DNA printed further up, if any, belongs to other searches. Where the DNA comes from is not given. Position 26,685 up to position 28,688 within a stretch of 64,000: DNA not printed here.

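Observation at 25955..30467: Candidate polyprenyl-phospho-pentose (DPPR/DPA-like) lipid-linked sugar donor module outside Actinobacteria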

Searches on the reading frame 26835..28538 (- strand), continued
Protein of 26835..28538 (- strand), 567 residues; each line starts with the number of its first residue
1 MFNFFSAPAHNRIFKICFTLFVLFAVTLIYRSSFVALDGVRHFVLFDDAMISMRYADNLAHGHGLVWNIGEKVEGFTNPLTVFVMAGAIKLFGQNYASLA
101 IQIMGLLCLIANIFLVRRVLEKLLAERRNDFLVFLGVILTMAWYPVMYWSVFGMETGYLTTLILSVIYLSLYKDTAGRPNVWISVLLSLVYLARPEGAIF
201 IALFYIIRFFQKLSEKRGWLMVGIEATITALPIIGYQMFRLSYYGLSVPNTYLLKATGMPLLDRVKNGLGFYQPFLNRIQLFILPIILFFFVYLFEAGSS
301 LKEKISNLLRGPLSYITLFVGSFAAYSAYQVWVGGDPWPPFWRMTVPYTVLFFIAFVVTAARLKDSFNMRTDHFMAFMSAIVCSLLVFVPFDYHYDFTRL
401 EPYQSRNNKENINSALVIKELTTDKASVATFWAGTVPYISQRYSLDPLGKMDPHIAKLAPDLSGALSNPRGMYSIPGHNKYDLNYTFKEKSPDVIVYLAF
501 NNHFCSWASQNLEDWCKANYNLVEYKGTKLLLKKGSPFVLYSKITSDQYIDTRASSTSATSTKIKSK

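Call 73: search_solved_structures(query=A1, max_evalue=0.00001, show_alignments=1)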
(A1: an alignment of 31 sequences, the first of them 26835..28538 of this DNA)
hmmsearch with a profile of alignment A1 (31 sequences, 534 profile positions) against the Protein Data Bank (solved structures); distinct sequences matched with E-value up to 0.00001: 1.
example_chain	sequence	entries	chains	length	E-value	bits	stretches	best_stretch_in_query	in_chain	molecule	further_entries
9dlf_C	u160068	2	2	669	6e-18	67.8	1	46-347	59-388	Arabinosyltransferase AftB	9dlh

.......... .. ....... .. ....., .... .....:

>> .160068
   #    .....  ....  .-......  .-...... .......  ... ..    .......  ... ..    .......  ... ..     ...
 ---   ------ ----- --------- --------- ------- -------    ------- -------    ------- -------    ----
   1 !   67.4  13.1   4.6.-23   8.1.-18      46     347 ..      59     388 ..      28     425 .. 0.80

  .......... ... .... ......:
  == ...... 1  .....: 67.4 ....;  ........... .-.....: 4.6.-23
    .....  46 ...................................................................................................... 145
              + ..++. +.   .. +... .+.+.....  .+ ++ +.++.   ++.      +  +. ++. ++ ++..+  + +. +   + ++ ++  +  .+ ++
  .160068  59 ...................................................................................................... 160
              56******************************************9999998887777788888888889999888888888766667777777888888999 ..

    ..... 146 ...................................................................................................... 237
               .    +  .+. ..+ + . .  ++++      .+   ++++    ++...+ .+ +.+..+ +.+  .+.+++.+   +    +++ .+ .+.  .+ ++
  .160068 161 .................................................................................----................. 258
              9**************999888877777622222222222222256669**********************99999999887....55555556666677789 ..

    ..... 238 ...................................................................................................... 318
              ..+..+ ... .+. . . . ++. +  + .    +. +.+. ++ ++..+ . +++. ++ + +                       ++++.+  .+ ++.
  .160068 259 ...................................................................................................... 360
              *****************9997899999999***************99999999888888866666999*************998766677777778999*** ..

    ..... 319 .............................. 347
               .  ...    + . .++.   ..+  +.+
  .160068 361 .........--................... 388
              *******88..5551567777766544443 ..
